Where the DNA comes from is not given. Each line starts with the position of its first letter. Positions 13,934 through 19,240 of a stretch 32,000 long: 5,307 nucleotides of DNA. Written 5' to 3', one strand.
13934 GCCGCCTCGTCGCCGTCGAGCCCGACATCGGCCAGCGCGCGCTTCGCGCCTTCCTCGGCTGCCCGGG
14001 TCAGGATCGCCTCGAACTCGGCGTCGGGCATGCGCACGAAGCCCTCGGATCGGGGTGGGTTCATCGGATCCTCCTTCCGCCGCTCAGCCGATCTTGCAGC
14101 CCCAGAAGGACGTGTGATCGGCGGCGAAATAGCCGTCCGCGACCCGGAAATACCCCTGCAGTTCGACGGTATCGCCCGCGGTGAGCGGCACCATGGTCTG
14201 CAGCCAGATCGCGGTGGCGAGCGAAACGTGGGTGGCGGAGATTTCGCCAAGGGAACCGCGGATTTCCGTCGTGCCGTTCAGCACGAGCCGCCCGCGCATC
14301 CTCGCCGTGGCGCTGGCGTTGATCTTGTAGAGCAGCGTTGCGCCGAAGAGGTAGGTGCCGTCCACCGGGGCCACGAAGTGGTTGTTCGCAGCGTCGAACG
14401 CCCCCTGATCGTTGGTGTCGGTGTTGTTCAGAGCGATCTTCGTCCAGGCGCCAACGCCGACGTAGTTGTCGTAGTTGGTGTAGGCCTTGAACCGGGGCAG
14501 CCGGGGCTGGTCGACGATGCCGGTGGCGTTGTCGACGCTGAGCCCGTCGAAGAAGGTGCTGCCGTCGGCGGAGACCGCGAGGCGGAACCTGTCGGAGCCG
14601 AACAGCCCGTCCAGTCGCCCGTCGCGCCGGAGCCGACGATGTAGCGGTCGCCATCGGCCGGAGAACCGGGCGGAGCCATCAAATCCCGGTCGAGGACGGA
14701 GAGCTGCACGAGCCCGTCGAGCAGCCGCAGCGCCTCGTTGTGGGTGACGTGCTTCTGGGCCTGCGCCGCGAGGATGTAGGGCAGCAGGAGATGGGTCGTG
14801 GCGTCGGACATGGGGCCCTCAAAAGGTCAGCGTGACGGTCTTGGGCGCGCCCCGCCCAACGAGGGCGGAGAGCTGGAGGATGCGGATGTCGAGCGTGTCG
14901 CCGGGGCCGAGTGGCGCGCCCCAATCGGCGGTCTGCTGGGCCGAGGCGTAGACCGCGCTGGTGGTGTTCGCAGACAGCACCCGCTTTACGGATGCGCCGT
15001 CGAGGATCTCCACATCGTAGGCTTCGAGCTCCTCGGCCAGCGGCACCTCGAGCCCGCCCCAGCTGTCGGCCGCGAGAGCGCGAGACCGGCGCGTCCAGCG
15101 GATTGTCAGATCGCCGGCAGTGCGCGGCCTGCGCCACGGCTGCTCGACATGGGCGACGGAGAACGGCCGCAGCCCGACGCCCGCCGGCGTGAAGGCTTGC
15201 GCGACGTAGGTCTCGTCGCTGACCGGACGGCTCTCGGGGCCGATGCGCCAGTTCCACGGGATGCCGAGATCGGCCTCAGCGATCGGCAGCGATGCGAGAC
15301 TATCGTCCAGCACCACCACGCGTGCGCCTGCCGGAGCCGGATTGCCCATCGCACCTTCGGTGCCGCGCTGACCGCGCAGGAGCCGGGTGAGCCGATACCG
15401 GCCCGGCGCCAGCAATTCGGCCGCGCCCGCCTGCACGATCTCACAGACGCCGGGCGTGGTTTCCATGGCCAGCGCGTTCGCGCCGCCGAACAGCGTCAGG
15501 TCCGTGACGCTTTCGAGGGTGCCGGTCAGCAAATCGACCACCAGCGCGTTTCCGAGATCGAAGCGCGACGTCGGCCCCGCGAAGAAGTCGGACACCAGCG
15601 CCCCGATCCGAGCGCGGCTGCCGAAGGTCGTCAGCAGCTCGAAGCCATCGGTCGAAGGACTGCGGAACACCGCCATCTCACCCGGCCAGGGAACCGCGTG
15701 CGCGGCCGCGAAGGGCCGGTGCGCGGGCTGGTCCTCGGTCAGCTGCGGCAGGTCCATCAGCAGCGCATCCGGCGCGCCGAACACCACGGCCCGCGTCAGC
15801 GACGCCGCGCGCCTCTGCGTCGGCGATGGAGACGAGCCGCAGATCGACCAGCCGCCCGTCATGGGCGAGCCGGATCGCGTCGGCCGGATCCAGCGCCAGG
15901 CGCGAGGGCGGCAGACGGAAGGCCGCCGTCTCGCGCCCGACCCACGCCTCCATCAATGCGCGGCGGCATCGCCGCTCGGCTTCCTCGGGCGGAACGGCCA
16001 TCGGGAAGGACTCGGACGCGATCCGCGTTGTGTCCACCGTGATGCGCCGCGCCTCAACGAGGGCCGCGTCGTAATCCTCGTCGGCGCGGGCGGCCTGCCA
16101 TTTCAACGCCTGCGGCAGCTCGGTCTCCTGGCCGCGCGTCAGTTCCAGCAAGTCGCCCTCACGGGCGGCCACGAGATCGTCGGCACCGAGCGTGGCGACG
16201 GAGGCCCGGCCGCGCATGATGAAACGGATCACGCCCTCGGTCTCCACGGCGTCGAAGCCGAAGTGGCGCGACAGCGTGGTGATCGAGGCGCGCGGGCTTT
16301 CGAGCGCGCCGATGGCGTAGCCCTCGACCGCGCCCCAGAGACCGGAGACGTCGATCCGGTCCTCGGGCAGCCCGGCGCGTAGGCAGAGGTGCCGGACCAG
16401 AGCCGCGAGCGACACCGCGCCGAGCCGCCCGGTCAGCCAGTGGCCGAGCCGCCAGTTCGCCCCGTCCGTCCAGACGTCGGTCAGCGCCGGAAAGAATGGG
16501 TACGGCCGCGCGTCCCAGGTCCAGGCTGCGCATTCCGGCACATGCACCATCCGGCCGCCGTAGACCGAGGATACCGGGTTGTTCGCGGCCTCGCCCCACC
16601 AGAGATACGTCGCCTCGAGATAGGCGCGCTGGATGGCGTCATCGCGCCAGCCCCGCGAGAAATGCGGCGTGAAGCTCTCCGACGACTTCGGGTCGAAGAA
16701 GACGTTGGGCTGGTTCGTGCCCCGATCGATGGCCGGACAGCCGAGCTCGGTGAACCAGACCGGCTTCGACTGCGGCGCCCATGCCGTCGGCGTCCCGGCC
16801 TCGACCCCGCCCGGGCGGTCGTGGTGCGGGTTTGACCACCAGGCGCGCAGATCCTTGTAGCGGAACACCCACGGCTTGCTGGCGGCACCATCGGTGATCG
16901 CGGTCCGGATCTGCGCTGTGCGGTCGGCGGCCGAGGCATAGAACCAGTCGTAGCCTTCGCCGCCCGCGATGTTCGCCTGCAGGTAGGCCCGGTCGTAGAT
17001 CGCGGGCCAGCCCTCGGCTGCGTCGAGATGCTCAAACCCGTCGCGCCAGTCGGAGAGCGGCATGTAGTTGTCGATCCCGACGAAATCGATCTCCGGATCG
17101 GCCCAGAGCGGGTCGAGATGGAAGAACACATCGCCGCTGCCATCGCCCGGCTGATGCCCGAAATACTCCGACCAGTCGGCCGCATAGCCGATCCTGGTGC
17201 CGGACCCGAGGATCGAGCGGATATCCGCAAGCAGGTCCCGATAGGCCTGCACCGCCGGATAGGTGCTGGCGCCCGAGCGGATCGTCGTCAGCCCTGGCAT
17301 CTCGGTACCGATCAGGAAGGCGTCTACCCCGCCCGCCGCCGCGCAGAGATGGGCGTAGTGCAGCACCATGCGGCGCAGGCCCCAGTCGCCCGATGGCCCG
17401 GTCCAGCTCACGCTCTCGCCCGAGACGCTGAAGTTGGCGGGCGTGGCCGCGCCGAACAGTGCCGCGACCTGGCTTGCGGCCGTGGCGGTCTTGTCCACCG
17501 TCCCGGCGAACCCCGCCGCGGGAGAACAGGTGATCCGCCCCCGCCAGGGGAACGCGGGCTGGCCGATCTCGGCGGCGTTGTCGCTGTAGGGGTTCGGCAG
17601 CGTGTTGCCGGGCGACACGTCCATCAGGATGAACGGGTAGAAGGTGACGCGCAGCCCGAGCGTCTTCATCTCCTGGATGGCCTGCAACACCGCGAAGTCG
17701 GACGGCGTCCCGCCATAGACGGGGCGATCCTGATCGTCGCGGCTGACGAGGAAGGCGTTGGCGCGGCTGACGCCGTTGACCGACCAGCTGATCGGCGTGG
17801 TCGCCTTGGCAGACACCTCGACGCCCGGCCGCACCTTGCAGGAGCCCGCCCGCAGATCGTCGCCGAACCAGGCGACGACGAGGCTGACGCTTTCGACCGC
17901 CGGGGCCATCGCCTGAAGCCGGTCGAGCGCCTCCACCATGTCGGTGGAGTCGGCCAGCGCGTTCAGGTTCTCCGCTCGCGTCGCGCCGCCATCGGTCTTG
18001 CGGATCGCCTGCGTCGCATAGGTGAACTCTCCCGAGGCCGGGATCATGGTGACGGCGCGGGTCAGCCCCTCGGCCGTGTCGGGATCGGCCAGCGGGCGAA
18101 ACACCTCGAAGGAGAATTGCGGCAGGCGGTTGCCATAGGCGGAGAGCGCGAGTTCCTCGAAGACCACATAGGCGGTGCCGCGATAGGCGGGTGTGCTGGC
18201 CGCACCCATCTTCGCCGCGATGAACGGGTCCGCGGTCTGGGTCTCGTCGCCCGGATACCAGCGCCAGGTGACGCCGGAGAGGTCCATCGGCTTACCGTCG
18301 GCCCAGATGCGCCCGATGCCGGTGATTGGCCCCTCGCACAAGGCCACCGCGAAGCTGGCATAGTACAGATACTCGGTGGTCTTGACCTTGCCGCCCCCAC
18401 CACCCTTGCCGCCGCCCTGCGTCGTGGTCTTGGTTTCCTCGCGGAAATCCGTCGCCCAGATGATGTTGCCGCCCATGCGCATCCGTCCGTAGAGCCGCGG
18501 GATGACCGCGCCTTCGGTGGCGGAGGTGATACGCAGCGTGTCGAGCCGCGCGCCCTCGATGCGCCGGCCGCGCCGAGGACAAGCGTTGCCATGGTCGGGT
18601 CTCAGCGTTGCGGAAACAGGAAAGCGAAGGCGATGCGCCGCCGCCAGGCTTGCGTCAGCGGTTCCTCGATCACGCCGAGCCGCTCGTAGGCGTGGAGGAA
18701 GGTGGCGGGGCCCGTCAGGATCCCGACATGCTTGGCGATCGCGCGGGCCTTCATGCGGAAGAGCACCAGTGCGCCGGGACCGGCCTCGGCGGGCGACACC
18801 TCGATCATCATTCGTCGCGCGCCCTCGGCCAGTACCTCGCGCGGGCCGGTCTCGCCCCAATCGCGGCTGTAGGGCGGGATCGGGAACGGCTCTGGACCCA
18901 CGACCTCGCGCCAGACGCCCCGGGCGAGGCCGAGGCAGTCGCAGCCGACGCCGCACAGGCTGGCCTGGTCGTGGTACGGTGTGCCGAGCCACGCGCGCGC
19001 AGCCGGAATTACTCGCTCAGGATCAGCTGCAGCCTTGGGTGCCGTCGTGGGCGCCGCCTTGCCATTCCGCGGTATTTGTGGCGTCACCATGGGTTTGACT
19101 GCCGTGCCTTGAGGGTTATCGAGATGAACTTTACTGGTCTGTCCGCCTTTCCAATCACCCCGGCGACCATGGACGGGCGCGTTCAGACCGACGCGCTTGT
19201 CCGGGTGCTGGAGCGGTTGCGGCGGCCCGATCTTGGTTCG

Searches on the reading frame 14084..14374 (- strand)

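Call 73: search_protein_families(library=phrogs, proteins=[window:14084-14374:-], max_evalue=0.001)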
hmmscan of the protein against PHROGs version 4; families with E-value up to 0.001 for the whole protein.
window:14084-14374:- (96 aa): 1 family
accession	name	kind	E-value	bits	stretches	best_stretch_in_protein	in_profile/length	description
phrog_15750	-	unknown function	9.2e-05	23.6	1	2-92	74-163/168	-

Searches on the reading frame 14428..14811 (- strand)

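Call 41: search_protein_families(library=pfam, proteins=[window:14428-14811:-], max_evalue=0.001)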
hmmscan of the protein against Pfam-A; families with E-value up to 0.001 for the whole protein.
window:14428-14811:- (127 aa): 1 family
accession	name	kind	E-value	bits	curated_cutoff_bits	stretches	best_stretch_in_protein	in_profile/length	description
PF10983.13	DUF2793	-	2.2e-17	63.1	27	1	24-69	1-46/87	Protein of unknown function (DUF2793)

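Call 73: search_protein_families(library=phrogs, proteins=[window:14428-14811:-], max_evalue=0.001)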
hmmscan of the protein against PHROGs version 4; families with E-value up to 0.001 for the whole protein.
window:14428-14811:- (127 aa): 6 families
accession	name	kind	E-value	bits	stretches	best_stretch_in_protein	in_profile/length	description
phrog_13925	-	unknown function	3.6e-29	102.7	1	3-70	2-69/640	-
phrog_15388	-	unknown function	1.3e-22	81.6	1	4-70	3-69/345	-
phrog_25093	-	unknown function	7.8e-20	72.2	1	5-71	8-74/564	-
phrog_5363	-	unknown function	1.9e-16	61.6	1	6-70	9-74/245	-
phrog_21978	-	unknown function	0.00024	22.1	1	25-68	26-69/220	-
phrog_7049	-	tail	0.00029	21.4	1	25-69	27-71/246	tail fiber protein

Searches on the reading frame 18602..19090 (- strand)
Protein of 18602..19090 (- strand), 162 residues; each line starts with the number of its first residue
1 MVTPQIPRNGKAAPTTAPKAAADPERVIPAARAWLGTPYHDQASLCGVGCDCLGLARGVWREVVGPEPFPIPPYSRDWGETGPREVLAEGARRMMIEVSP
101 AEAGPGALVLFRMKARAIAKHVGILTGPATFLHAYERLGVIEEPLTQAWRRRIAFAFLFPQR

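Call 41: search_protein_families(library=pfam, proteins=[window:18602-19090:-], max_evalue=0.001)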
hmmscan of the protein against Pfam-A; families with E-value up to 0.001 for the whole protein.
window:18602-19090:- (162 aa): 1 family
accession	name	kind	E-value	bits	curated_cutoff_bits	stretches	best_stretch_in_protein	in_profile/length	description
PF00877.26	NLPC_P60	-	2.2e-06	28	23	1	48-152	12-99/105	NlpC/P60 family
